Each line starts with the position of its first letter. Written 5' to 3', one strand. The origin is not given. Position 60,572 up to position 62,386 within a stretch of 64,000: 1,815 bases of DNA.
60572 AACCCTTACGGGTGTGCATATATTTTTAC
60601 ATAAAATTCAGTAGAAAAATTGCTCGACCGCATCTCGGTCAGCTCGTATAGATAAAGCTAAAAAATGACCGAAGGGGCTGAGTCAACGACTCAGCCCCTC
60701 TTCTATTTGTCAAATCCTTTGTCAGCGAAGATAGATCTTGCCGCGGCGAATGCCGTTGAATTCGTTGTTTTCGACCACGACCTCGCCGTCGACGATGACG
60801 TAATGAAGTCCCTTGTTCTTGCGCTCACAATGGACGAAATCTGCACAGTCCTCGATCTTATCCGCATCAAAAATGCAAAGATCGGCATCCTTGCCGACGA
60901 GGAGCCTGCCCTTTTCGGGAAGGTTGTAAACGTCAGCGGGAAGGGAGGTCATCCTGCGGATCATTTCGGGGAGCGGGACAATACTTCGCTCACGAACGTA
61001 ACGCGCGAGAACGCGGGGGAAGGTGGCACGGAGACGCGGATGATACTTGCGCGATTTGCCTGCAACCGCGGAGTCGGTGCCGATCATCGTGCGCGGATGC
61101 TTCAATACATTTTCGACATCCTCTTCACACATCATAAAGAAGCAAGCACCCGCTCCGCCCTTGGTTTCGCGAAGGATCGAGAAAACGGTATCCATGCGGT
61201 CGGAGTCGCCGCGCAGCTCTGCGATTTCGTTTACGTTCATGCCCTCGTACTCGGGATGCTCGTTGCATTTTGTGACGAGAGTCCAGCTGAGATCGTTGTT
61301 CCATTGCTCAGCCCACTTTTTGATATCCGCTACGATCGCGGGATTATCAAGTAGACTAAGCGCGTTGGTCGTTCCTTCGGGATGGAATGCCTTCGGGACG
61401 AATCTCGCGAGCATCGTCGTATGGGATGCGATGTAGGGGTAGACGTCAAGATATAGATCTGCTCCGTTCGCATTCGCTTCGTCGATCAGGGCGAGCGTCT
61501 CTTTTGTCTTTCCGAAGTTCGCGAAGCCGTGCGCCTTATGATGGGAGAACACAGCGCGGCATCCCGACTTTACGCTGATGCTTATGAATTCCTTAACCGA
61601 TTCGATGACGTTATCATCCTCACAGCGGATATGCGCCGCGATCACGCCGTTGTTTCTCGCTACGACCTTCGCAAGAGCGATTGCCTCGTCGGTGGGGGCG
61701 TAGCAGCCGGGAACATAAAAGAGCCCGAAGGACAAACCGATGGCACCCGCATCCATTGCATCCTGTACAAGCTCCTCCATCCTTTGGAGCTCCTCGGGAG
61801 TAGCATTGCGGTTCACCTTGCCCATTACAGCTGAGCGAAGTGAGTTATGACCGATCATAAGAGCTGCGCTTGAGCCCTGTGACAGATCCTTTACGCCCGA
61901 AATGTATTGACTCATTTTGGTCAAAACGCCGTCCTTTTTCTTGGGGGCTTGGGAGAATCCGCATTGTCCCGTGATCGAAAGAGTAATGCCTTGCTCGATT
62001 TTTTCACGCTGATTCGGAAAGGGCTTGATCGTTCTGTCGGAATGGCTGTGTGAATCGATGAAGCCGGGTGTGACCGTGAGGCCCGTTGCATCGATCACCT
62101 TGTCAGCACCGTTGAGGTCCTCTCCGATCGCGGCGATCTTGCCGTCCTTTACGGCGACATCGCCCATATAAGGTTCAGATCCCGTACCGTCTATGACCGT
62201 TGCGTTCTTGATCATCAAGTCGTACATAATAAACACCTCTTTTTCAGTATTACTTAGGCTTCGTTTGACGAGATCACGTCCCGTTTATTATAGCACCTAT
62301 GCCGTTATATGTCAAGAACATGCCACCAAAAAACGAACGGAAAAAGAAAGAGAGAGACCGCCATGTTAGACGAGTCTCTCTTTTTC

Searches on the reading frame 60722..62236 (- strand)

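Call 76: search_protein_families(library=pfam, proteins=[window:60722-62236:-], max_evalue=0.0001)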
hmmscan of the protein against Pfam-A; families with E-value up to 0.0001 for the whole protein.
window:60722-62236:- (504 aa): 2 families
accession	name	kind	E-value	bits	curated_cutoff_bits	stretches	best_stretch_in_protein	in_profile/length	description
PF07969.17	Amidohydro_3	-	5.4e-30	105.7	29.7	1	46-488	1-472/472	Amidohydrolase family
PF01979.26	Amidohydro_1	-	1.6e-16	61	25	1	382-487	244-345/345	Amidohydrolase family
